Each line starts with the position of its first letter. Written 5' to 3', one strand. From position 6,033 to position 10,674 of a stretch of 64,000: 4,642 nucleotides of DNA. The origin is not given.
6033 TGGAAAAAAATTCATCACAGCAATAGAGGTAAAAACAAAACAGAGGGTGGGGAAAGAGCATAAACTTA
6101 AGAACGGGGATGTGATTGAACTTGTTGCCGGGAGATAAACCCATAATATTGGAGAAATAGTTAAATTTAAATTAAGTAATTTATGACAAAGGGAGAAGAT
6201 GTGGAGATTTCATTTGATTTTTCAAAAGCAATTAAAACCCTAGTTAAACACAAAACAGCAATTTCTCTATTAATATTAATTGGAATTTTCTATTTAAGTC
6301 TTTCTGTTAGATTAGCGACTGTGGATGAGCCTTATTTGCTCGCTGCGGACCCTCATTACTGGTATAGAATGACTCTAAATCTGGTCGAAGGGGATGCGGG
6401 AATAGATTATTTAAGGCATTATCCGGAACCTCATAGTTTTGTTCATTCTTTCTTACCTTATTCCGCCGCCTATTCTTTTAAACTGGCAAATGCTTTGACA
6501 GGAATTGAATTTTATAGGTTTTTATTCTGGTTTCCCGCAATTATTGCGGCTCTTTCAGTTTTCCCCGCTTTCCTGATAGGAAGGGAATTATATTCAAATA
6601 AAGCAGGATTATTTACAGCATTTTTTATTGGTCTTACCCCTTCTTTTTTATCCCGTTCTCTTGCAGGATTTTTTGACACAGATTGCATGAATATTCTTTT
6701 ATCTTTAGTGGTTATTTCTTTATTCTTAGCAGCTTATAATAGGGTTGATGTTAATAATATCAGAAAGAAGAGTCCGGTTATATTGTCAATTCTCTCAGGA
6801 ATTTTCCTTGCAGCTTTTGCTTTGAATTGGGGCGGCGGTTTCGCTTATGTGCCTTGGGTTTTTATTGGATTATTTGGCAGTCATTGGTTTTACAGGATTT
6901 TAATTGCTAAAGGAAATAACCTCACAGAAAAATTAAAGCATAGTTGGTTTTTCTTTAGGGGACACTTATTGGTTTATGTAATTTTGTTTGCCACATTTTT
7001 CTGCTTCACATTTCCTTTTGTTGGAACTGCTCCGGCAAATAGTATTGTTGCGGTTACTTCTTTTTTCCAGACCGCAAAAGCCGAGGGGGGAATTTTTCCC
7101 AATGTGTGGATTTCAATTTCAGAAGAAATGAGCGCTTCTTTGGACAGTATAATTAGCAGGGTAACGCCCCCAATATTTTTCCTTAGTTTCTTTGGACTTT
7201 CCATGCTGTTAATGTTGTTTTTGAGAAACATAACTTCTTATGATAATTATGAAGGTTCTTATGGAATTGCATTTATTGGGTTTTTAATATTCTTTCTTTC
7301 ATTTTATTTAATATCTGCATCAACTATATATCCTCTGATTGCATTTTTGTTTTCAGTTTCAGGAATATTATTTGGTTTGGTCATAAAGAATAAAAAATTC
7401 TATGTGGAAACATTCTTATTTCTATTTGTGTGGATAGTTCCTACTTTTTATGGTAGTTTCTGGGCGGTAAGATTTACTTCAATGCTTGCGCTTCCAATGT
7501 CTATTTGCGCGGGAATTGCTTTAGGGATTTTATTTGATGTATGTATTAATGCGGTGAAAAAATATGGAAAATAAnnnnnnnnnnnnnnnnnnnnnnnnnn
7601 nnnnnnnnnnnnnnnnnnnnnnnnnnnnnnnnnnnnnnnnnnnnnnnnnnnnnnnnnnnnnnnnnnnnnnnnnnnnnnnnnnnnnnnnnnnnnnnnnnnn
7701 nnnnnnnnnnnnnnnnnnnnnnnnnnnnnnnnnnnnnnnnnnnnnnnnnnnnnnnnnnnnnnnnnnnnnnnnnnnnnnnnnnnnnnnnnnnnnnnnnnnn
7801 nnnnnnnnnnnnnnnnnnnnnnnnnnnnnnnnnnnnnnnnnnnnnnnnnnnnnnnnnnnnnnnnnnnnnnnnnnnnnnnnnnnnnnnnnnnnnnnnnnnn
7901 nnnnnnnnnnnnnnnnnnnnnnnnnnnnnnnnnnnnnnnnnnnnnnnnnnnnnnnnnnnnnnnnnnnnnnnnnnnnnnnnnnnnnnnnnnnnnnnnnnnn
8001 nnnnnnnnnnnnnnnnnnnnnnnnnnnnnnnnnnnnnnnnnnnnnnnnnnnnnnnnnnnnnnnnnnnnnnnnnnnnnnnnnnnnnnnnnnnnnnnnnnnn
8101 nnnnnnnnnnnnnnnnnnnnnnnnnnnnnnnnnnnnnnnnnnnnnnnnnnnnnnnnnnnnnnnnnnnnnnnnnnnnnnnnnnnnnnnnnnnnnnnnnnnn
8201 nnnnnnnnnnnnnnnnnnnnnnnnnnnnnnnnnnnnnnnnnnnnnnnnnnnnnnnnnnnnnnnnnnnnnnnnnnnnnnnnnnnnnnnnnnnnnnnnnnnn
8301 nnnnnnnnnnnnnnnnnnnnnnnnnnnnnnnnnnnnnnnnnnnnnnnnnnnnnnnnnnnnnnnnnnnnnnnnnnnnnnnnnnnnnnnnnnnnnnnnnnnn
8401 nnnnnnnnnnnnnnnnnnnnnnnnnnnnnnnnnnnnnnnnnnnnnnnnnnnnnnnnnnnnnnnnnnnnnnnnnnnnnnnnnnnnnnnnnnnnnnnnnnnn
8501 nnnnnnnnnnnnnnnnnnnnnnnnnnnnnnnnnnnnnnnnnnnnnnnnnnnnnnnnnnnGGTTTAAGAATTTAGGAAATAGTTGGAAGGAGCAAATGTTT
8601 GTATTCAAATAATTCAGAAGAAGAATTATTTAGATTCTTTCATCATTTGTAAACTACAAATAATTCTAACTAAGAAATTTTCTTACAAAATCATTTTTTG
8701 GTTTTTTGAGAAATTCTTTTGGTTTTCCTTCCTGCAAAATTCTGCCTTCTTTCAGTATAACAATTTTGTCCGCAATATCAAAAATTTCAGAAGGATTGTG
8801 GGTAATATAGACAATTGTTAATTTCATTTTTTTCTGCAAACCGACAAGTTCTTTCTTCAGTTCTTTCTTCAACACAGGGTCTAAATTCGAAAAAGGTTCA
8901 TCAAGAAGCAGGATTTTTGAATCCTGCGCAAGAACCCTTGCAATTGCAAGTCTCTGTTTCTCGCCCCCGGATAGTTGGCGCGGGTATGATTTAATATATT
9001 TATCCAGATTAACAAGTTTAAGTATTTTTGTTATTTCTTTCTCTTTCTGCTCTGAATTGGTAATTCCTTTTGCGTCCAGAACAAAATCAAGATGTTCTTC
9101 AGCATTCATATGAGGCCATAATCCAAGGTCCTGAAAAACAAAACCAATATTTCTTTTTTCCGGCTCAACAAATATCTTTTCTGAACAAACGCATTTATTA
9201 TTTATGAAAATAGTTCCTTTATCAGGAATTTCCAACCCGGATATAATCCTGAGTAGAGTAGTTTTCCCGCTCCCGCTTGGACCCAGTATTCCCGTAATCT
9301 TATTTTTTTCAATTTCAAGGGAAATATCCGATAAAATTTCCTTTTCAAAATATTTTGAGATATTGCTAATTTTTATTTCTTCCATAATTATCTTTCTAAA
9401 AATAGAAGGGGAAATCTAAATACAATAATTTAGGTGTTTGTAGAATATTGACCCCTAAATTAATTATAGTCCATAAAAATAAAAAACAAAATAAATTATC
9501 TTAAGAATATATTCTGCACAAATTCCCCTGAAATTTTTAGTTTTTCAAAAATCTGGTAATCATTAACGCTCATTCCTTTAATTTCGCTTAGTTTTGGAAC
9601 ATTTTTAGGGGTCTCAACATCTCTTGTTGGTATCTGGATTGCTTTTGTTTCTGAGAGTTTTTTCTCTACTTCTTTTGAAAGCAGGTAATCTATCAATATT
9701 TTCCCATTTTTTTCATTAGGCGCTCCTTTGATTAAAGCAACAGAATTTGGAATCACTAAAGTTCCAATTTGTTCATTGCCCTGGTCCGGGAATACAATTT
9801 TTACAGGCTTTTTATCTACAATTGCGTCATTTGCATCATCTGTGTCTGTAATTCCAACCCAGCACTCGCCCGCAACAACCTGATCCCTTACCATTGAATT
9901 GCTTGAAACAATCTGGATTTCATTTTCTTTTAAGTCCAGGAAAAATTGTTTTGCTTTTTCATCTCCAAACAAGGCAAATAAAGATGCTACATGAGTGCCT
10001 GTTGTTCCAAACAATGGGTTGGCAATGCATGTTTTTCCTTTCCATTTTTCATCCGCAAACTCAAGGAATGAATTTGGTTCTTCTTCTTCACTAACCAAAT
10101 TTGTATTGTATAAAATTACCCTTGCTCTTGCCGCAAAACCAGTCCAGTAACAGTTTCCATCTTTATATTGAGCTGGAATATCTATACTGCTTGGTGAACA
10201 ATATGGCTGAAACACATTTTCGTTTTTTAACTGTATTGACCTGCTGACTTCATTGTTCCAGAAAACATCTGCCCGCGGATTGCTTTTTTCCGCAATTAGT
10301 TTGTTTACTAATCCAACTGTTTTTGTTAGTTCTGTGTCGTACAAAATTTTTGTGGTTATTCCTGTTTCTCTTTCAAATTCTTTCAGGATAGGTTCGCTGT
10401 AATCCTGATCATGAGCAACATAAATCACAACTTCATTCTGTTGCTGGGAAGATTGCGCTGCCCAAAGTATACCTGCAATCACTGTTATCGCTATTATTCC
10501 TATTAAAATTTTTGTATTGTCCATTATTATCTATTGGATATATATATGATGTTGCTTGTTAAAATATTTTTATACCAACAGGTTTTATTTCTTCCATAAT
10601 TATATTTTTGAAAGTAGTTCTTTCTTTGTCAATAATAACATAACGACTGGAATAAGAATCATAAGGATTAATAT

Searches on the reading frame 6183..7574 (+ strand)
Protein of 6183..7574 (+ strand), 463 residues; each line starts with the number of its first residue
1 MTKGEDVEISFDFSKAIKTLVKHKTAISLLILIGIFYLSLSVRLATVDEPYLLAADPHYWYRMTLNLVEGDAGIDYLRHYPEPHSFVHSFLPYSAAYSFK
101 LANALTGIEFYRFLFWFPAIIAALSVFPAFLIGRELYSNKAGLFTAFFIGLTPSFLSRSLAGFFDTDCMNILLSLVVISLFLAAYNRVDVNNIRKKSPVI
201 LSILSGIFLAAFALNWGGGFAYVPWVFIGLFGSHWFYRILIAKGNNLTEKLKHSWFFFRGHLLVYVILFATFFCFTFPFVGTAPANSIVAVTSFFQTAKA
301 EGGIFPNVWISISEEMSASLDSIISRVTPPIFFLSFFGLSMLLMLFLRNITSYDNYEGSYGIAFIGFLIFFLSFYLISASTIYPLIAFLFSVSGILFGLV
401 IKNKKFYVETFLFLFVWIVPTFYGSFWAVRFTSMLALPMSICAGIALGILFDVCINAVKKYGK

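Call 7: search_protein_families(library=pfam, max_evalue=0.001, proteins=[window:6183-7574:+])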
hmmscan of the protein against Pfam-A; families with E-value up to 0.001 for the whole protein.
window:6183-7574:+ (463 aa): 1 family
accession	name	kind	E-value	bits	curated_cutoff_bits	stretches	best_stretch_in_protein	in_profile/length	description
PF02516.20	STT3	-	2.7e-26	93.5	24.5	1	46-449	23-366/405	Oligosaccharyl transferase STT3, N-terminal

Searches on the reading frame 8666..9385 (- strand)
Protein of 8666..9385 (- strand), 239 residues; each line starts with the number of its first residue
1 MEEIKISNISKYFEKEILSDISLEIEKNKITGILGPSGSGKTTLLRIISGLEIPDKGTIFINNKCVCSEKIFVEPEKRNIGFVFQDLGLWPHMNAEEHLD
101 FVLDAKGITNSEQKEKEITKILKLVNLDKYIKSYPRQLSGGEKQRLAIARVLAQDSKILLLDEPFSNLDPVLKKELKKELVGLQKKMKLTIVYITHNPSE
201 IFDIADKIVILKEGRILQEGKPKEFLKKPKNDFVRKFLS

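Call 7: search_protein_families(library=pfam, max_evalue=0.001, proteins=[window:8666-9385:-])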
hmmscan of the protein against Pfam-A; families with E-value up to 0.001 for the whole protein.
window:8666-9385:- (239 aa): 4 families
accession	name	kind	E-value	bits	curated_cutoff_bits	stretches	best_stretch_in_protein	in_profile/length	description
PF00005.33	ABC_tran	-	8.9e-37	127.2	25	1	18-165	1-136/137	ABC transporter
PF13304.12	AAA_21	-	7.6e-12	46.3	27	1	116-200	220-302/304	AAA domain, putative AbiEii toxin, Type IV TA system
PF02463.25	SMC_N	-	1.1e-06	28.6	40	0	109-200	114-203/220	RecF/RecN/SMC N terminal domain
PF13476.12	AAA_23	-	3.4e-05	25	27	1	4-48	2-39/201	AAA domain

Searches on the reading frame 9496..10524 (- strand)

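Call 7: search_protein_families(library=pfam, max_evalue=0.001, proteins=[window:9496-10524:-])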
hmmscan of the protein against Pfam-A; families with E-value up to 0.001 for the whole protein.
window:9496-10524:- (342 aa): 4 families
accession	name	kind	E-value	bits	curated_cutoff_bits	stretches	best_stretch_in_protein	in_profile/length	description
PF13416.11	SBP_bac_8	-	6.9e-21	75.7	27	1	47-313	3-275/279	Bacterial extracellular solute-binding protein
PF13343.11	SBP_bac_6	-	1.8e-20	73.9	24.6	1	98-321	23-237/245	Bacterial extracellular solute-binding protein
PF01547.30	SBP_bac_1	-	4.7e-12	47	26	1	42-287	10-306/307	Bacterial extracellular solute-binding protein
PF13531.11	SBP_bac_11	-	1.6e-06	28.5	25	1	44-290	14-221/227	Bacterial extracellular solute-binding protein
